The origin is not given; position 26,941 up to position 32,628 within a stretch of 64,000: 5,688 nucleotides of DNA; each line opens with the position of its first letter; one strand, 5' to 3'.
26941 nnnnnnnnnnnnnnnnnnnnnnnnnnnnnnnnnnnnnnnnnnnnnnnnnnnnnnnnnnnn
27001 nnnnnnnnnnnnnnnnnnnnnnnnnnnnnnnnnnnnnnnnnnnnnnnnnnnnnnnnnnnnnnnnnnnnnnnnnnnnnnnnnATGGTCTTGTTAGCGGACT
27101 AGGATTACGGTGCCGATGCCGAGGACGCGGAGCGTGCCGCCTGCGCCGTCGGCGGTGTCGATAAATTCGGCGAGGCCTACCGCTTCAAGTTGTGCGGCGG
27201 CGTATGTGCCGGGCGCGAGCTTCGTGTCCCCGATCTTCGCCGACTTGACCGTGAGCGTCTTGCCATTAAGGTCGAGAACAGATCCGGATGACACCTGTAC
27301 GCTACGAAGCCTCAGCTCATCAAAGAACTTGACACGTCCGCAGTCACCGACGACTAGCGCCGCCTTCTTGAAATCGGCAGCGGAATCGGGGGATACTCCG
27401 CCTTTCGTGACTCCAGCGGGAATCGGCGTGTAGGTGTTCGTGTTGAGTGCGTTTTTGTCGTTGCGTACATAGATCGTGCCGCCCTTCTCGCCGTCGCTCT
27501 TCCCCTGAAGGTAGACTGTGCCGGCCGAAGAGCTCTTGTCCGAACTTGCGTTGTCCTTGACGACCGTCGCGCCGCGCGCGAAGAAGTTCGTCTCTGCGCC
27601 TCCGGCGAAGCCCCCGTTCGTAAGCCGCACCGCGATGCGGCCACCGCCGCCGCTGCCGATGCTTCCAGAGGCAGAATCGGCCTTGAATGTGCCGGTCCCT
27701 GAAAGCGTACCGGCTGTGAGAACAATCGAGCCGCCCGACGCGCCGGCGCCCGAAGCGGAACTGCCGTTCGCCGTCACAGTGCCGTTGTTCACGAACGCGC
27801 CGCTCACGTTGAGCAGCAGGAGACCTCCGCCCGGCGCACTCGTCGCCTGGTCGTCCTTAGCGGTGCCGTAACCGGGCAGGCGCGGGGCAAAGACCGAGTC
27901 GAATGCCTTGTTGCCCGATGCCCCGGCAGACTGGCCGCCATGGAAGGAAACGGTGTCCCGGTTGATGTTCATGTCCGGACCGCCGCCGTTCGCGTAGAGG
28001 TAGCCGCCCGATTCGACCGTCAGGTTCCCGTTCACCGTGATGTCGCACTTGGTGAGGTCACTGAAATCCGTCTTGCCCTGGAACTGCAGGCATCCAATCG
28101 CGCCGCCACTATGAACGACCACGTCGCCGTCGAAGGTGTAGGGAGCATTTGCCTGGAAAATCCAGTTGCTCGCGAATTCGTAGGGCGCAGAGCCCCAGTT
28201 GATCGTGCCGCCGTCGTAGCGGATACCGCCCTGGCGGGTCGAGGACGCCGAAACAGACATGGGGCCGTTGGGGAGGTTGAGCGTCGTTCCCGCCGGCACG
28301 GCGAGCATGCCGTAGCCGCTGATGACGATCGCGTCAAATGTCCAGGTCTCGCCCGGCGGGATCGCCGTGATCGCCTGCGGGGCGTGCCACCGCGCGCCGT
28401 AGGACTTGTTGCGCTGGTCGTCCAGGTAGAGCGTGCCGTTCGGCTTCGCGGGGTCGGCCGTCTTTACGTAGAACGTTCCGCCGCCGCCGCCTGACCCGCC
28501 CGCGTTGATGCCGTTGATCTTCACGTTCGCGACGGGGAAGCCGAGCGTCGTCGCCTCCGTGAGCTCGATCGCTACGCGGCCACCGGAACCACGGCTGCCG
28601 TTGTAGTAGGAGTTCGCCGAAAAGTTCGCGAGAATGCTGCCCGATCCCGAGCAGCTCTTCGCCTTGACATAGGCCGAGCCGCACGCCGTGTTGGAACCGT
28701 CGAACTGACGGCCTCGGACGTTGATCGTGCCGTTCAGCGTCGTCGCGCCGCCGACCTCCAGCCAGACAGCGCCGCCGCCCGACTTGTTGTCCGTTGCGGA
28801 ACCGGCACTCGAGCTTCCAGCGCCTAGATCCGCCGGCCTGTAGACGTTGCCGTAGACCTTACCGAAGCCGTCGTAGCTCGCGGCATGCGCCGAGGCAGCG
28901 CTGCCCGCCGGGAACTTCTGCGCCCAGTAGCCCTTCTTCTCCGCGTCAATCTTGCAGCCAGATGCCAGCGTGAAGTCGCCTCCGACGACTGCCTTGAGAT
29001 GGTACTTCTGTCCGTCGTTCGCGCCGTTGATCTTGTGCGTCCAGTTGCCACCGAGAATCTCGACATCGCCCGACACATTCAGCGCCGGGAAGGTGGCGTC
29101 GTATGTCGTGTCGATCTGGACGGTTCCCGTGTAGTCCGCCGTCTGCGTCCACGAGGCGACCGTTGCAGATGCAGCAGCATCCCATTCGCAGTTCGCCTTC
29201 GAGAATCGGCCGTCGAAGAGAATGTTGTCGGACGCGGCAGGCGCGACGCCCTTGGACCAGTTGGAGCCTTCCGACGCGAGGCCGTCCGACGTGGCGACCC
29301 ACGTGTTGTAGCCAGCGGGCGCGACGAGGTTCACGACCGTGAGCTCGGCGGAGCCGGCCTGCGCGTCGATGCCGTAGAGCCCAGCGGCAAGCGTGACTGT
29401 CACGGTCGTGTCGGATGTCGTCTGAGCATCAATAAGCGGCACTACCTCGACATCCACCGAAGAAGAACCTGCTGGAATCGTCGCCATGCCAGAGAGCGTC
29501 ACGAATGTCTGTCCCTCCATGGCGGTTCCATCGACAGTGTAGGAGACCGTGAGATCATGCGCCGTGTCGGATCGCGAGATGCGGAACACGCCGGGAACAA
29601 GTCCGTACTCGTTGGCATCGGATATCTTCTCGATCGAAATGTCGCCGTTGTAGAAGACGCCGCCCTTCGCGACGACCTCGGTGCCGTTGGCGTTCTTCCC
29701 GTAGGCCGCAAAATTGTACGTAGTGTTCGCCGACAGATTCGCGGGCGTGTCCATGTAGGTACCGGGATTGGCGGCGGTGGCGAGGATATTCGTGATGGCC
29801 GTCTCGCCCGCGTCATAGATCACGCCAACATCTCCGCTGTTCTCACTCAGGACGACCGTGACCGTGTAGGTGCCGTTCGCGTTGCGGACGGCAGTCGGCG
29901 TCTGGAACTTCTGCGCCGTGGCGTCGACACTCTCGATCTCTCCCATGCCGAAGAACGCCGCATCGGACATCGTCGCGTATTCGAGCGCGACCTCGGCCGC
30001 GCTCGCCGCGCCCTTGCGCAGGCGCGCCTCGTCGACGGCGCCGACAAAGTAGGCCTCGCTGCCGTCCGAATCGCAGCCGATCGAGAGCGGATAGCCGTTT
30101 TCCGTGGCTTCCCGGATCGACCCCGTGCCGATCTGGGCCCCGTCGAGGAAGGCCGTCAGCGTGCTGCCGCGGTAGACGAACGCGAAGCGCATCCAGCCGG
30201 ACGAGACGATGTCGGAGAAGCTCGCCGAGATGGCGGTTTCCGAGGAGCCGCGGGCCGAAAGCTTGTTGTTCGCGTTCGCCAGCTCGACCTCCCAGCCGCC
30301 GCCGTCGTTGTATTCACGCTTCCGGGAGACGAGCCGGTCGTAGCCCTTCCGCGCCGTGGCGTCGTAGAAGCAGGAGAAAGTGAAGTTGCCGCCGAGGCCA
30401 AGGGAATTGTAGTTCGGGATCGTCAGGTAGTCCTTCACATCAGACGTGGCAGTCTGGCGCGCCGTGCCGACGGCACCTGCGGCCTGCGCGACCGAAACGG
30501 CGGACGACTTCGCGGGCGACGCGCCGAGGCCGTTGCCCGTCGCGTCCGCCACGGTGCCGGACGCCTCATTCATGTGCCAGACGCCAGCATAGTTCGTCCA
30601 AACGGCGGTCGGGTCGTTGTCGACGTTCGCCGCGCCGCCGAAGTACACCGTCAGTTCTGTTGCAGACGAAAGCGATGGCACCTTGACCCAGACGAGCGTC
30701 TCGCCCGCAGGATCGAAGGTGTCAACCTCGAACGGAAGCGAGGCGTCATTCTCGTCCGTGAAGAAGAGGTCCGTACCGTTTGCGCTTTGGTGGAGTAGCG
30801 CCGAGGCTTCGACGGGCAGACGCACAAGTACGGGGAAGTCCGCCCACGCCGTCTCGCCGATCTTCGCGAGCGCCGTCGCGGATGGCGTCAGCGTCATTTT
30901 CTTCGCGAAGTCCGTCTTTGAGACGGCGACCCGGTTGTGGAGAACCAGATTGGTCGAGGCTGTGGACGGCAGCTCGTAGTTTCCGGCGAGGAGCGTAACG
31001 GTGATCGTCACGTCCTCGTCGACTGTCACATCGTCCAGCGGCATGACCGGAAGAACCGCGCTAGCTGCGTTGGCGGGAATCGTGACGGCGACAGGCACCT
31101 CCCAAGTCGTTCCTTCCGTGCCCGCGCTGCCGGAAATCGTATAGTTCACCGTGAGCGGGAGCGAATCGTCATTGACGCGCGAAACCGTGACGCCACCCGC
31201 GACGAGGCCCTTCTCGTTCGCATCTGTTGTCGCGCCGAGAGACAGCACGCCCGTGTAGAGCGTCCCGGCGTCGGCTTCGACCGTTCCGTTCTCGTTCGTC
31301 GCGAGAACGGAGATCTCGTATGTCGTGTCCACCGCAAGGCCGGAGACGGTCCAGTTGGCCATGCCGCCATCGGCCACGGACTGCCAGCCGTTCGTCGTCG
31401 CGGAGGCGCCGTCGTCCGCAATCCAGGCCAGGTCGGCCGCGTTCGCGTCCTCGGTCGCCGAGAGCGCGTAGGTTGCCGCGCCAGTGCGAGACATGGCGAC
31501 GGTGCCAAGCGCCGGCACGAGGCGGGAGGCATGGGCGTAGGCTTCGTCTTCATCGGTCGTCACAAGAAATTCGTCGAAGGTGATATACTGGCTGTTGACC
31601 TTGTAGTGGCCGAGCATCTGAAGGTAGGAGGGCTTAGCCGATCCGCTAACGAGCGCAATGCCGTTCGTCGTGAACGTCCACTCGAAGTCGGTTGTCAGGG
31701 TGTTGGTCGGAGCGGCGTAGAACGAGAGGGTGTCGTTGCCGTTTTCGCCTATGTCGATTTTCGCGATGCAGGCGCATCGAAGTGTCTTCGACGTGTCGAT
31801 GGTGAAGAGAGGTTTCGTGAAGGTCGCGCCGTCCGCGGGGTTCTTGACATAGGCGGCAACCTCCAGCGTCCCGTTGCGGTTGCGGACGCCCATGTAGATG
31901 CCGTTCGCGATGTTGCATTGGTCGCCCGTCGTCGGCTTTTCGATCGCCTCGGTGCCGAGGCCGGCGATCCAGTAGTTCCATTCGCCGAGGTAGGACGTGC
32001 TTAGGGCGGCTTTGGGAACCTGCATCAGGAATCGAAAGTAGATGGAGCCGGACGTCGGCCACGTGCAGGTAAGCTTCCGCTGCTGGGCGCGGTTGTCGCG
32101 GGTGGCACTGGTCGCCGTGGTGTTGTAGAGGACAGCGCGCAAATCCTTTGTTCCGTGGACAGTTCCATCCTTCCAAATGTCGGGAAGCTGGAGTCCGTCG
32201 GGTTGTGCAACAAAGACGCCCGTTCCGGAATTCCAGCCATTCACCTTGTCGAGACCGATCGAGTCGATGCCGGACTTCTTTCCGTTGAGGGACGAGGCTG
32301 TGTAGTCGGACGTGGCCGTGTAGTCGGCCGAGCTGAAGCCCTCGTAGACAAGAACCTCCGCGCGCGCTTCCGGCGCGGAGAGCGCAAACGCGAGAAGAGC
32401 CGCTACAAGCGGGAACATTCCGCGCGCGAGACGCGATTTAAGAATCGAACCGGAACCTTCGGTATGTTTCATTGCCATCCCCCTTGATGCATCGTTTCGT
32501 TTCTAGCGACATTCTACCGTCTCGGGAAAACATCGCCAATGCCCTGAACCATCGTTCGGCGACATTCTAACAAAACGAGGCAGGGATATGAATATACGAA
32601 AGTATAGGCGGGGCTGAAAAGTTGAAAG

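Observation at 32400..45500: Three giant genes share a ~210-nt promoter / tandem-promoter leader / signal-peptide cassette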

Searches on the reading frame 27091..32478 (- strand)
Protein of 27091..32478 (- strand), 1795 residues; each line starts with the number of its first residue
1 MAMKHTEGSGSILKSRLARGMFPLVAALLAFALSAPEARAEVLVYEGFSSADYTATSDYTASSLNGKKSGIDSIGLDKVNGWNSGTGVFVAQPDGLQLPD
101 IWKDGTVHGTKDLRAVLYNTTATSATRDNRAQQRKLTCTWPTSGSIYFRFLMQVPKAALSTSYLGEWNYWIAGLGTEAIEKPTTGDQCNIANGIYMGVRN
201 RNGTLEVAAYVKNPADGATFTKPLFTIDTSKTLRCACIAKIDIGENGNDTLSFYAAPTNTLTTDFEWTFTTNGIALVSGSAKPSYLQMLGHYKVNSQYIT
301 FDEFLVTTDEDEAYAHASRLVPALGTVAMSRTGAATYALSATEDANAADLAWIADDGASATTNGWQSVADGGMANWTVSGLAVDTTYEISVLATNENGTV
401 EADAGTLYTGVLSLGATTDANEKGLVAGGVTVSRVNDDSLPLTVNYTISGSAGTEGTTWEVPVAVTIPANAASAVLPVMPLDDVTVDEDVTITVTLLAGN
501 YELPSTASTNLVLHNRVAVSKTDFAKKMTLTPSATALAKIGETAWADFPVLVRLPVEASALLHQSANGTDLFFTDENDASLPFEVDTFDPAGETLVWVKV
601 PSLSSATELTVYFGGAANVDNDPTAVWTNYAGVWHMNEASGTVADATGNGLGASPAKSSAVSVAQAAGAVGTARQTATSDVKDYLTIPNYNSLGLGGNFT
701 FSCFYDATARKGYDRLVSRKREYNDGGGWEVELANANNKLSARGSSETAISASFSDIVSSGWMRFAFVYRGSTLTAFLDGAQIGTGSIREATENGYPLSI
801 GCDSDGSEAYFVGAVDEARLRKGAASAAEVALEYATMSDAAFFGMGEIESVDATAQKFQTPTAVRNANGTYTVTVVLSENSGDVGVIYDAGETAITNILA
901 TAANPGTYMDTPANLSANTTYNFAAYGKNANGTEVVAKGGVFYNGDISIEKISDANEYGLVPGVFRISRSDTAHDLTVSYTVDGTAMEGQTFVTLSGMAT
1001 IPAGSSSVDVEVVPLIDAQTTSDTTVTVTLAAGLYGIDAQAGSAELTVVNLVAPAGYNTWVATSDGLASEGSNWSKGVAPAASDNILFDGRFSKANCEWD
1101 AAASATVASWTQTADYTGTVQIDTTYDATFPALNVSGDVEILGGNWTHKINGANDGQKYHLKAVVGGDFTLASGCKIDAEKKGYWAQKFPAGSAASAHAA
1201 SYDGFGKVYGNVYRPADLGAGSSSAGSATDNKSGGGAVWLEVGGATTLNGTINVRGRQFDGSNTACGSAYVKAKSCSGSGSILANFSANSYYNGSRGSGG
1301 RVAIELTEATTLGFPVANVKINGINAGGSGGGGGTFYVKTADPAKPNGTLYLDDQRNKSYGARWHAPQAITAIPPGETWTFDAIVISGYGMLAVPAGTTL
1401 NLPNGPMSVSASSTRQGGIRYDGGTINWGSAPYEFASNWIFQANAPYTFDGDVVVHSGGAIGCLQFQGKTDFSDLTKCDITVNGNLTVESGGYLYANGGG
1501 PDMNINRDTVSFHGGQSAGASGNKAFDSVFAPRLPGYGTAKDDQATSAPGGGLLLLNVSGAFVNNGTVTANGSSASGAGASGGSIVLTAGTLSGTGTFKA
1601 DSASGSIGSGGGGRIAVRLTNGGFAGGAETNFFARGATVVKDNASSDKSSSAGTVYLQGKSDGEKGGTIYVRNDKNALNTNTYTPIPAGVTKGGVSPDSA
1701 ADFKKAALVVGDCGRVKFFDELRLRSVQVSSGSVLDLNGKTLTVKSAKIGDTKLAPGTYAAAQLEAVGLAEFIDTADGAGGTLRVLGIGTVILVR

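Call 12: search_protein_families(library=pfam, proteins=[window:27091-32478:-], max_evalue=0.01)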
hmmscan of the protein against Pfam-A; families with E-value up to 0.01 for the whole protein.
window:27091-32478:- (1795 aa): 1 family
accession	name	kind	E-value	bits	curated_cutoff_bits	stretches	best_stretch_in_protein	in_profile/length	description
PF10102.14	DUF2341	-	8.3e-07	29.8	23.4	1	567-633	1-65/84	Domain of unknown function (DUF2341)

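Call 38: search_protein_families(library=ncbifam, proteins=[window:27091-32478:-], max_evalue=0.01)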
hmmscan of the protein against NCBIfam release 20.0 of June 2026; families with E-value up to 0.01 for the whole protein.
window:27091-32478:- (1795 aa): 0 families
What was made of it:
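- Closest known: Extended or specialised signal peptides of very large surface proteins: ESPR. Different: No Pfam or NCBIfam model of these signals matches (calls 12, 38).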

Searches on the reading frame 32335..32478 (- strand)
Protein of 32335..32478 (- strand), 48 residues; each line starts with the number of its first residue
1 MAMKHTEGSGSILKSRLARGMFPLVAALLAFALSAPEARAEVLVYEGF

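Call 18: find_homologous_proteins(query=A2, max_evalue=0.01)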
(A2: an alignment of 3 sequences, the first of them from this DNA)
Query A2 (3 sequences) (48 aa, profile of the alignment): 7 proteins with E <= 0.01 among 21 candidates.
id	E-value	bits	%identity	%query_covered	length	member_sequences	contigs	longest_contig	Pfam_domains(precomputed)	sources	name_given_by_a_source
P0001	2.1e-20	90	79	90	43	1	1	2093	-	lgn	-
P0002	6.9e-18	82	71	100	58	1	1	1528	-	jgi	jgi:hypothetical protein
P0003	1.6e-17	81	73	100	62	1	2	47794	-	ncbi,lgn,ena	-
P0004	7.0e-17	79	74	48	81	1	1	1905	-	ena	-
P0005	5.3e-14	69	77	65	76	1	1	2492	-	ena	-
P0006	8.8e-12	62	68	52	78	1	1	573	-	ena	-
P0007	1.2e-10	59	71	44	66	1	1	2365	-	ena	-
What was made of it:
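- Tried and rejected: It returned only 7 short fragments (call 18).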

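Call 20: find_encoding_contigs(protein=P0003, flank=10000, max_places=4)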
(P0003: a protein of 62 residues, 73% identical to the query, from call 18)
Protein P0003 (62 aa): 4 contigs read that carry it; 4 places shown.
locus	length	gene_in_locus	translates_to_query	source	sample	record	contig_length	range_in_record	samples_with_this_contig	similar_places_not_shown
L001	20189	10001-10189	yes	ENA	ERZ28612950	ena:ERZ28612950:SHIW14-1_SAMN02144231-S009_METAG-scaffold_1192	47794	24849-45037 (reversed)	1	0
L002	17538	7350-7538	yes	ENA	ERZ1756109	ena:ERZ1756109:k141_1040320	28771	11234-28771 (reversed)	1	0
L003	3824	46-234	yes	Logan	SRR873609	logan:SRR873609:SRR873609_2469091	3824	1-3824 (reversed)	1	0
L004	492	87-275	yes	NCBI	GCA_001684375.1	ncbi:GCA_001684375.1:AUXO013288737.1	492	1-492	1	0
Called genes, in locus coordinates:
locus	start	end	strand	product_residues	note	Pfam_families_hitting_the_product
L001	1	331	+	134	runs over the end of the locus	PF00472:RF-1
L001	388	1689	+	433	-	PF02403:Seryl_tRNA_N, PF00587:tRNA-synt_2b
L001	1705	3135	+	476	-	-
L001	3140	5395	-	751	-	PF20434:BD-FAE, PF00326:Peptidase_S9 (faint), PF07859:Abhydrolase_3, PF12697:Abhydrolase_6, PF01229:Glyco_hydro_39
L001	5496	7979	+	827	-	PF05048:NosD (faint), PF13229:Beta_helix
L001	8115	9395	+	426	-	-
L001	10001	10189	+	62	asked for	-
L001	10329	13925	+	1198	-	-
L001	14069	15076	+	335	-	PF01522:Polysacc_deac_1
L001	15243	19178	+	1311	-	PF03160:Calx-beta (weak)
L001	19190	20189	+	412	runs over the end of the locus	PF00150:Cellulase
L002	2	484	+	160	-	?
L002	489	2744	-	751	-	PF20434:BD-FAE, PF00326:Peptidase_S9 (faint), PF07859:Abhydrolase_3, PF12697:Abhydrolase_6, PF01229:Glyco_hydro_39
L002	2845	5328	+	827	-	PF05048:NosD (faint), PF13229:Beta_helix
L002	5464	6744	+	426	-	-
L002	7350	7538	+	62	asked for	-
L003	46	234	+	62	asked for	-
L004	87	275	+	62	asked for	-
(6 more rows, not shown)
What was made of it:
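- The four assemblies with the G7 allele derive from the same sheep-rumen data (call 20).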

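Call 50: search_protein_representatives(alignment_id=A3)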
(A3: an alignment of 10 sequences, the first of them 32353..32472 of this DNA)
Query: 10 sequences, 78 profile positions. Proteins with E-value up to 0.001 (for the whole library): 18; up to 1e-10: 16; up to 1e-30: 1. The best 18 are listed.
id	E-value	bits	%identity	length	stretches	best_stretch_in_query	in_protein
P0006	3.5e-31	123.5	-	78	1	1-75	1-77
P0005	1.1e-29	118.7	-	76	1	1-76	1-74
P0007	8.4e-27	109.4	-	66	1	1-61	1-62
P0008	4.0e-25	104.1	-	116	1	1-65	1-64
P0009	2.6e-24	101.5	-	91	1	1-61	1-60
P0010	1.5e-22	95.8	-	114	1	1-54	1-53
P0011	2.2e-21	92.1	-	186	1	1-60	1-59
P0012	3.5e-21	91.4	-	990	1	1-62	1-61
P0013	3.7e-21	91.3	-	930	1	1-44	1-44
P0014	8.2e-21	90.2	-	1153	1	1-73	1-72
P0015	4.1e-20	88.0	-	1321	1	1-44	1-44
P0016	5.1e-19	84.5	-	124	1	1-53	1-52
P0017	5.2e-17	78.1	-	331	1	1-63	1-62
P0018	1.7e-16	76.4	-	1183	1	1-41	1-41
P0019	9.9e-16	74.0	-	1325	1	1-53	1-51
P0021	6.2e-10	55.4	-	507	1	1-26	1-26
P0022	9.5e-06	42.0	-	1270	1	22-77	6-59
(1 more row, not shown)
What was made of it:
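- Closest known: Extended or specialised signal peptides of very large surface proteins: ESPR. Different: Distribution is extremely narrow: 18 clusters in 1.84 billion (call 50).
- Tried and rejected: The exhaustive HMMER search was needed to see full-length carriers (call 50).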

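Call 52: search_protein_families(library=pfam, proteins=[P0012, P0013, P0014, P0015, P0017, P0018, P0019, P0021, P0022, P0011], max_evalue=0.001)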
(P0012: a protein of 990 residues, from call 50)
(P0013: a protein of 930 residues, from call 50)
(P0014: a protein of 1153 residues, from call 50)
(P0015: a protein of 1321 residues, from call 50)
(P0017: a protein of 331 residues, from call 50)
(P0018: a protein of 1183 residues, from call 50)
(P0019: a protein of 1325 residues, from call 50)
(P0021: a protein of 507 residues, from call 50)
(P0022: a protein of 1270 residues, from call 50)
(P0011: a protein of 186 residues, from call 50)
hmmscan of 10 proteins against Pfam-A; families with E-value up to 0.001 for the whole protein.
P0012 (990 aa): 0 families

P0013 (930 aa): 2 families
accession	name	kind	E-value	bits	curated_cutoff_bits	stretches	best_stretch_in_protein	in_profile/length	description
PF00754.31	F5_F8_type_C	-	1.2e-08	35.5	28.2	1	64-196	3-127/127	F5/8 type C domain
PF22633.2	F5_F8_type_C_2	-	9.2e-06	26.6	27.8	1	76-168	1-81/91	NedA-like, galactose-binding domain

P0014 (1153 aa): 2 families
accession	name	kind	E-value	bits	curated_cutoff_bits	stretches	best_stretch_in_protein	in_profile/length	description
PF00754.31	F5_F8_type_C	-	3.8e-09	37.2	28.2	1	64-196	3-127/127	F5/8 type C domain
PF22633.2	F5_F8_type_C_2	-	4.3e-06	27.7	27.8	1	76-173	1-85/91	NedA-like, galactose-binding domain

P0015 (1321 aa): 3 families
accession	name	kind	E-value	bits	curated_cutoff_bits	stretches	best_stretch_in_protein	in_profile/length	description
PF00754.31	F5_F8_type_C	-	8.1e-17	62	28.2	2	64-195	3-127/127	F5/8 type C domain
PF22633.2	F5_F8_type_C_2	-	3e-11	44.2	27.8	2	230-327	1-88/91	NedA-like, galactose-binding domain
PF07738.19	Sad1_UNC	-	5.6e-07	30.1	22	0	90-196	22-127/132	Sad1 / UNC-like C-terminal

P0017 (331 aa): 0 families

P0018 (1183 aa): 2 families
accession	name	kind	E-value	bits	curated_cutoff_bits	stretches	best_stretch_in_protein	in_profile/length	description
PF14652.11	DUF4457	-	3.5e-05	23.7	26.7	1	89-194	67-154/323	Domain of unknown function (DUF4457)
PF22633.2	F5_F8_type_C_2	-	0.00068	20.7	27.8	1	81-198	4-89/91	NedA-like, galactose-binding domain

P0019 (1325 aa): 2 families
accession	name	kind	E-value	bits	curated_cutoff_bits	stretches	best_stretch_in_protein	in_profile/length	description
PF13385.13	Laminin_G_3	-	3.3e-07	31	27.6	1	196-318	4-122/151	Concanavalin A-like lectin/glucanases superfamily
PF10102.14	DUF2341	-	7.7e-05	23.5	23.4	1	86-135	1-53/84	Domain of unknown function (DUF2341)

P0021 (507 aa): 1 family
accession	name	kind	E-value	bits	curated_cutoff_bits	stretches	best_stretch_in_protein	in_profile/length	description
PF07902.16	Gp58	-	0.00058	18.7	34.5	1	281-360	358-435/594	gp58-like protein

P0022 (1270 aa): 2 families
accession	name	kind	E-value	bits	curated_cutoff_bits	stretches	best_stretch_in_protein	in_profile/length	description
PF00754.31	F5_F8_type_C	-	3.3e-09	37.4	28.2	1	46-171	3-126/127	F5/8 type C domain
PF22633.2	F5_F8_type_C_2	-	1.8e-06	28.9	27.8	1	60-146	2-83/91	NedA-like, galactose-binding domain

P0011 (186 aa): 1 family
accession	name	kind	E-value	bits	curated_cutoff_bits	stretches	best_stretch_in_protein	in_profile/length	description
PF10102.14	DUF2341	-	2.2e-07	31.7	23.4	1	89-141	1-56/84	Domain of unknown function (DUF2341)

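Call 60: find_related_loci(query=A3, collection=metagenome_contigs, flank=3000)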
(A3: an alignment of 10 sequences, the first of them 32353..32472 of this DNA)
Query A3 (40 aa) in metagenome_contigs; peptide patterns used: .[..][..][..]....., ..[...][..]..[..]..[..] (x = any residue, [..] = any of these).
204 stretches matched a pattern; 12 encode a relative of the query (tblastn E <= 1e-3); 12 distinct loci.
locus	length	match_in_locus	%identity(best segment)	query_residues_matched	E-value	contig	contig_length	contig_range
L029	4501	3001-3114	95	1-38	9e-13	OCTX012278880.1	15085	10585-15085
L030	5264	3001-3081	81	1-27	1e-11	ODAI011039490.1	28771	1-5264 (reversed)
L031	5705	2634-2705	92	1-24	1e-10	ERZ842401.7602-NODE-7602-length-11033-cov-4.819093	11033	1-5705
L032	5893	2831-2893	90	1-21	1e-10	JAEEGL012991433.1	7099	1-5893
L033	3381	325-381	89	3-21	4e-9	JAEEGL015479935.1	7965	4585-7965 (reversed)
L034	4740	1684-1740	89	3-21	5e-8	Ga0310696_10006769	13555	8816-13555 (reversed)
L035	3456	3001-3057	79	3-21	7e-8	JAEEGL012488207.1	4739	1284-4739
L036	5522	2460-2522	76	1-21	7e-8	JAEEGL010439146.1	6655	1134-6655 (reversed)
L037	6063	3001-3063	81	1-21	8e-8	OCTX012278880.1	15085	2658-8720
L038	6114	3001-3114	74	3-40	4e-6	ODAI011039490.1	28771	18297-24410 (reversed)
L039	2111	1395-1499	71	1-33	6e-6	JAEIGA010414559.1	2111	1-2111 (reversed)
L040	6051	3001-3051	76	3-19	9e-6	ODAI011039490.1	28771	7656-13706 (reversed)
